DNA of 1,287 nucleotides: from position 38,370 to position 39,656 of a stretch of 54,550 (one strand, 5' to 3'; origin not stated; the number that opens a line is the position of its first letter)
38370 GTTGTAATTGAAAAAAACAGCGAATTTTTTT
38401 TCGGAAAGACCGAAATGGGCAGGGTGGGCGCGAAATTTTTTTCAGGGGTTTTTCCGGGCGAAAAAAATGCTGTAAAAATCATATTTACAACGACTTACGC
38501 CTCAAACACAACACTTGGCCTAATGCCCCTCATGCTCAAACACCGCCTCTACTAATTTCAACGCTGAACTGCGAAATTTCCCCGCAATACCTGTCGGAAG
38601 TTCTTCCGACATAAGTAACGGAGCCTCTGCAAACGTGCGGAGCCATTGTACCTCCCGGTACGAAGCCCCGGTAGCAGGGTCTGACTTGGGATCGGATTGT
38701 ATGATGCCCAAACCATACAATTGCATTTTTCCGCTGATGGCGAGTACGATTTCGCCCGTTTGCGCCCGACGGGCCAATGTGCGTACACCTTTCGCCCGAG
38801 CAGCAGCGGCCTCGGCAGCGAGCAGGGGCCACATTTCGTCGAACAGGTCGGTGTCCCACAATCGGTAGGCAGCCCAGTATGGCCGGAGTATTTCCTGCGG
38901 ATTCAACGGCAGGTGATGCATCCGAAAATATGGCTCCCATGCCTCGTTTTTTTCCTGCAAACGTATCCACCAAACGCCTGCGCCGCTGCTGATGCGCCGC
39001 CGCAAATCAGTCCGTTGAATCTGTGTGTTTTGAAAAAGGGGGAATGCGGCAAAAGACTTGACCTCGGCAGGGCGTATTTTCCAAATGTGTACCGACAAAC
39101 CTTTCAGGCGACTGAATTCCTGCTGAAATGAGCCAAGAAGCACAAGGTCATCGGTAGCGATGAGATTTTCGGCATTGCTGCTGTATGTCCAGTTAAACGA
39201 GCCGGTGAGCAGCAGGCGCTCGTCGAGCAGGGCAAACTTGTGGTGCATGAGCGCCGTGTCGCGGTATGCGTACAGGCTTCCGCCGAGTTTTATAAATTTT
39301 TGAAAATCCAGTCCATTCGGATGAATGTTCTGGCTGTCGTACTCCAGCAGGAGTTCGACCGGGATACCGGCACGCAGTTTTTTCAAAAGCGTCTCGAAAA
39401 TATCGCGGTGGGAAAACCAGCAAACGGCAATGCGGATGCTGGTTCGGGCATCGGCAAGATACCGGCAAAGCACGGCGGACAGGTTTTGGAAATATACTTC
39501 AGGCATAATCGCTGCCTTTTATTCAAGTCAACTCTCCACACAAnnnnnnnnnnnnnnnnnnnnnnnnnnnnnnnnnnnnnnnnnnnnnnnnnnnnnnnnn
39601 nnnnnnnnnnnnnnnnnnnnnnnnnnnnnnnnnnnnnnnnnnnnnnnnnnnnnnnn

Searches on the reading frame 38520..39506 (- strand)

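Call 3: search_protein_families(library=pfam, proteins=[window:38520-39506:-], max_evalue=0.1)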
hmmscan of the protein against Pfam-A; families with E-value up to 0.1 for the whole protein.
window:38520-39506:- (328 aa): 3 families
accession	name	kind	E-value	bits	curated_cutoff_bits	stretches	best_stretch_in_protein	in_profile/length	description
PF13091.12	PLDc_2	-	1.3e-19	70.8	27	1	13-134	1-131/132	PLD-like domain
PF07894.18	SACK1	-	0.0039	17.2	21.4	1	9-133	126-267/274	Scaffolding anchor of CK1 domain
PF00614.28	PLDc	-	0.024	15.1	21.9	1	86-109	4-27/28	Phospholipase D Active site motif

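Call 6: search_protein_families(library=padloc, proteins=[window:38520-39506:-], max_evalue=0.1)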
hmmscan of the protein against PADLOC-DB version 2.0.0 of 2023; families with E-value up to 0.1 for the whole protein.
window:38520-39506:- (328 aa): 8 families
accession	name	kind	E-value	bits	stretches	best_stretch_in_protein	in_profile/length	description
PDLC02614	DrmC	-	8.3e-06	23.7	1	6-114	19-128/153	DrmC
PDLC03924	MkoC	-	2e-05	20.9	1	10-118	994-1110/1136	-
PDLC03922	MkoB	-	5.8e-05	20.5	1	9-134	312-445/610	-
PDLC02588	DrmC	-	0.0011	16.7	1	82-117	188-223/256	DrmC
PDLC02901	DpdK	-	0.014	13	1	35-110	69-141/173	DpdK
PDLC02609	DrmC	-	0.017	13.1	1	86-115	181-210/241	DrmC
PDLC04824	PDC-S02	-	0.028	11.6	1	214-303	46-134/308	-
PDLC02899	DpdK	-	0.052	11.1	1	37-131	73-167/247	DpdK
